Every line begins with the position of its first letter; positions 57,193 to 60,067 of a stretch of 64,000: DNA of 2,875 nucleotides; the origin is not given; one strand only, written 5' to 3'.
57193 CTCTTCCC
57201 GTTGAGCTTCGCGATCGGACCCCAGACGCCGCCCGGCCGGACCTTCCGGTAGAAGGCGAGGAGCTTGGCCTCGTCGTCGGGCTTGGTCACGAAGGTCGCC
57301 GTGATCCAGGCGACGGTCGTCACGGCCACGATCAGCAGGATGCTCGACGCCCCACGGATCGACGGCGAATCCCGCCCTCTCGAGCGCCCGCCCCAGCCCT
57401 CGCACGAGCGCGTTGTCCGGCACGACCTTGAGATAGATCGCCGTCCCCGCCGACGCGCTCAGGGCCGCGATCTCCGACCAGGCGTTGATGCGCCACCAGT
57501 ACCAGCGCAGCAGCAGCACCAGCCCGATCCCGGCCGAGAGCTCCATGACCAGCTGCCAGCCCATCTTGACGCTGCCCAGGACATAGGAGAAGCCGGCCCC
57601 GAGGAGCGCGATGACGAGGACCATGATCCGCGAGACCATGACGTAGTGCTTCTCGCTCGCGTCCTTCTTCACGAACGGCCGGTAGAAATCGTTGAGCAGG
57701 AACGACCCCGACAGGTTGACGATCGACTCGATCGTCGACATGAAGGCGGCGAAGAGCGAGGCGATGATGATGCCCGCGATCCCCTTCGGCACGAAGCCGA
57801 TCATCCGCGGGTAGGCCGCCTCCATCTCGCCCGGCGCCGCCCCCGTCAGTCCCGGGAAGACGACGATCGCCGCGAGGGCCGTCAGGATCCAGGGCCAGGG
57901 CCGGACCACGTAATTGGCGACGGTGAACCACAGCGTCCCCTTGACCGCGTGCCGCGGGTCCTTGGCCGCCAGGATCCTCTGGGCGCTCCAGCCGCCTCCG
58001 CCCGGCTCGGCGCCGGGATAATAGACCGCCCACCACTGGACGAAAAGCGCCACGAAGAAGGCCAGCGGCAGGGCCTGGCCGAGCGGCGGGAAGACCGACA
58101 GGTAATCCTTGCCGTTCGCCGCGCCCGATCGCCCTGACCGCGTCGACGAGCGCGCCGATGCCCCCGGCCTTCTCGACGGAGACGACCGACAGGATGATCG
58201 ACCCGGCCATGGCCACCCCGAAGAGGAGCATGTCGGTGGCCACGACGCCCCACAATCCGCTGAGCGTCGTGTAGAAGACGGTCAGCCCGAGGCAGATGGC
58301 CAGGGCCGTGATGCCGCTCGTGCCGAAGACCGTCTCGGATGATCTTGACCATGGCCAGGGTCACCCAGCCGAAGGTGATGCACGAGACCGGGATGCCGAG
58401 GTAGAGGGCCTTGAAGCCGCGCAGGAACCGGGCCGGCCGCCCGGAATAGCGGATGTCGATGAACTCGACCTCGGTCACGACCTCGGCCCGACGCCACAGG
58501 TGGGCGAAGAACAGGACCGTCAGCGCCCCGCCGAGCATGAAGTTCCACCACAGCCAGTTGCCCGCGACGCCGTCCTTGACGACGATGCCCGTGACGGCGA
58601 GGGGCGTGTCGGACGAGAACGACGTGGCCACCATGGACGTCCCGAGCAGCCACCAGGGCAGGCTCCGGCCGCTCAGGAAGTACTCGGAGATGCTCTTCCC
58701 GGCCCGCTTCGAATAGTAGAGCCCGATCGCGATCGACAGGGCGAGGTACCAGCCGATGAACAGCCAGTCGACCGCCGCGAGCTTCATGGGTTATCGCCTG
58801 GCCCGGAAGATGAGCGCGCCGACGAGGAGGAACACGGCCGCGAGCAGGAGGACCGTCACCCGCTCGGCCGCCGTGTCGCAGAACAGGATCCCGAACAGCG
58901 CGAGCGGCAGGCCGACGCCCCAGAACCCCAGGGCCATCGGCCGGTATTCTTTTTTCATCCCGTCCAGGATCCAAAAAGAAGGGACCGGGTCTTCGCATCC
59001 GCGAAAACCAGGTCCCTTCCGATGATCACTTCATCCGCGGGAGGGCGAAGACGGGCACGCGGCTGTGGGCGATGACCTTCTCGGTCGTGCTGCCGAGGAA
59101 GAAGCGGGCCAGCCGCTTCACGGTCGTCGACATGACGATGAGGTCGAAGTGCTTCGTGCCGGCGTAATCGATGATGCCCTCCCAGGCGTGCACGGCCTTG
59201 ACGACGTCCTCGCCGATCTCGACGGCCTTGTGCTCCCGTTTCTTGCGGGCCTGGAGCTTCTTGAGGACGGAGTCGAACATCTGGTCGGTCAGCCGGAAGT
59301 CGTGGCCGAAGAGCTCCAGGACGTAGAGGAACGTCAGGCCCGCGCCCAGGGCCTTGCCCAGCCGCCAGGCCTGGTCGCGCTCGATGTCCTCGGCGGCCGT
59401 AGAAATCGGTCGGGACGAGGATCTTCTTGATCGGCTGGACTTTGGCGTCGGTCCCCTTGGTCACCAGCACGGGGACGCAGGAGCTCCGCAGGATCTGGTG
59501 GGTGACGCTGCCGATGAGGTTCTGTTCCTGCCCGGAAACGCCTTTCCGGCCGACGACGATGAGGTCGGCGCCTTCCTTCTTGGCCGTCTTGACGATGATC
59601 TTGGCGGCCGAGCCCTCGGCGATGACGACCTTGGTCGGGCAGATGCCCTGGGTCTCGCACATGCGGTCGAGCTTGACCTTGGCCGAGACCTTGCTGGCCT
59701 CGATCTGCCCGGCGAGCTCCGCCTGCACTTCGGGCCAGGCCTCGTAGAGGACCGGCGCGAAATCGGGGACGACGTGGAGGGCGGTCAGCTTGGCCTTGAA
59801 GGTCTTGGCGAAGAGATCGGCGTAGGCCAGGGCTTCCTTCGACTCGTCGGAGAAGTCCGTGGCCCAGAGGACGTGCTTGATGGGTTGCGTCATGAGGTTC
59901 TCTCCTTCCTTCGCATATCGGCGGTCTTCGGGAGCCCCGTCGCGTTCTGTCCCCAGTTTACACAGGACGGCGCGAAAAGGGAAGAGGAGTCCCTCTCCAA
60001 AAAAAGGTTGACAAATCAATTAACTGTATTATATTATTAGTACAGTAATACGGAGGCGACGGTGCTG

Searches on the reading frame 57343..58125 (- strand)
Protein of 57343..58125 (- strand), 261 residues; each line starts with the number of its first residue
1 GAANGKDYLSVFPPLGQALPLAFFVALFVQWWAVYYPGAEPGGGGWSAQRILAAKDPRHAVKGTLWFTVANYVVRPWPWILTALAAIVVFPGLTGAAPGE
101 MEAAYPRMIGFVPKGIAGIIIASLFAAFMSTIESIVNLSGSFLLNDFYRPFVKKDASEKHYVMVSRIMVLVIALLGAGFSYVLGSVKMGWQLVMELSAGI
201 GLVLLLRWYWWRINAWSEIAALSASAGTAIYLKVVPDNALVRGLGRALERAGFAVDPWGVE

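Call 24: search_protein_families(library=pfam, proteins=[window:57343-58125:-], max_evalue=0.01)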
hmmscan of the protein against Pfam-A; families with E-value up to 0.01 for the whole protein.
window:57343-58125:- (261 aa): 1 family
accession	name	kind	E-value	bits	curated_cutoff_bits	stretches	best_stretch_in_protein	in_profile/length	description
PF00474.23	SSF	-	2.6e-21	76.4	22.8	1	48-215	222-396/406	Sodium:solute symporter family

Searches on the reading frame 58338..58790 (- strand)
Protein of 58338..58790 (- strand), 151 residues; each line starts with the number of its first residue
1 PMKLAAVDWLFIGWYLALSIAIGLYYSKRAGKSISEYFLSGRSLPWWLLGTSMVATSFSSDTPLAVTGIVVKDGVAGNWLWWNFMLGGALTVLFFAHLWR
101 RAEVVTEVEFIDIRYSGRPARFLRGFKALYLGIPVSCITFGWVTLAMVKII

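Call 24: search_protein_families(library=pfam, proteins=[window:58338-58790:-], max_evalue=0.01)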
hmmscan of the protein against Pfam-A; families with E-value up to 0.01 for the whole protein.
window:58338-58790:- (151 aa): 1 family
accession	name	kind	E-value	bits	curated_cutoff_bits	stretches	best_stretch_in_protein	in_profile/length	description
PF00474.23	SSF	-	1.5e-11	44.3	22.8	1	37-123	1-88/406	Sodium:solute symporter family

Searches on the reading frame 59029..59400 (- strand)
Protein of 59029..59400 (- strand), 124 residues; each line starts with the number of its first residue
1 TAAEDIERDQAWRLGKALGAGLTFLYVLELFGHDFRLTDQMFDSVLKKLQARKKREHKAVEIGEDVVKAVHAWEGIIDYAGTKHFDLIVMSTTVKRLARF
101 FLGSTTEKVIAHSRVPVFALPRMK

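Call 24: search_protein_families(library=pfam, proteins=[window:59029-59400:-], max_evalue=0.01)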
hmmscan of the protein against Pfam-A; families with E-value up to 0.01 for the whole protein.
window:59029-59400:- (124 aa): 1 family
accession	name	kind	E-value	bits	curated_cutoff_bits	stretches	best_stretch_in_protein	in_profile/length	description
PF00582.32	Usp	-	6.2e-16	59.7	24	1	10-119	21-139/141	Universal stress protein family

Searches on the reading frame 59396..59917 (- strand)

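Call 24: search_protein_families(library=pfam, proteins=[window:59396-59917:-], max_evalue=0.01)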
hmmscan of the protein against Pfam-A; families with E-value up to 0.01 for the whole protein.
window:59396-59917:- (174 aa): 1 family
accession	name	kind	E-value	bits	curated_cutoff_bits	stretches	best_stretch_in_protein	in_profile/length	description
PF00582.32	Usp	-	3.4e-29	102.6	24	1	13-154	2-141/141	Universal stress protein family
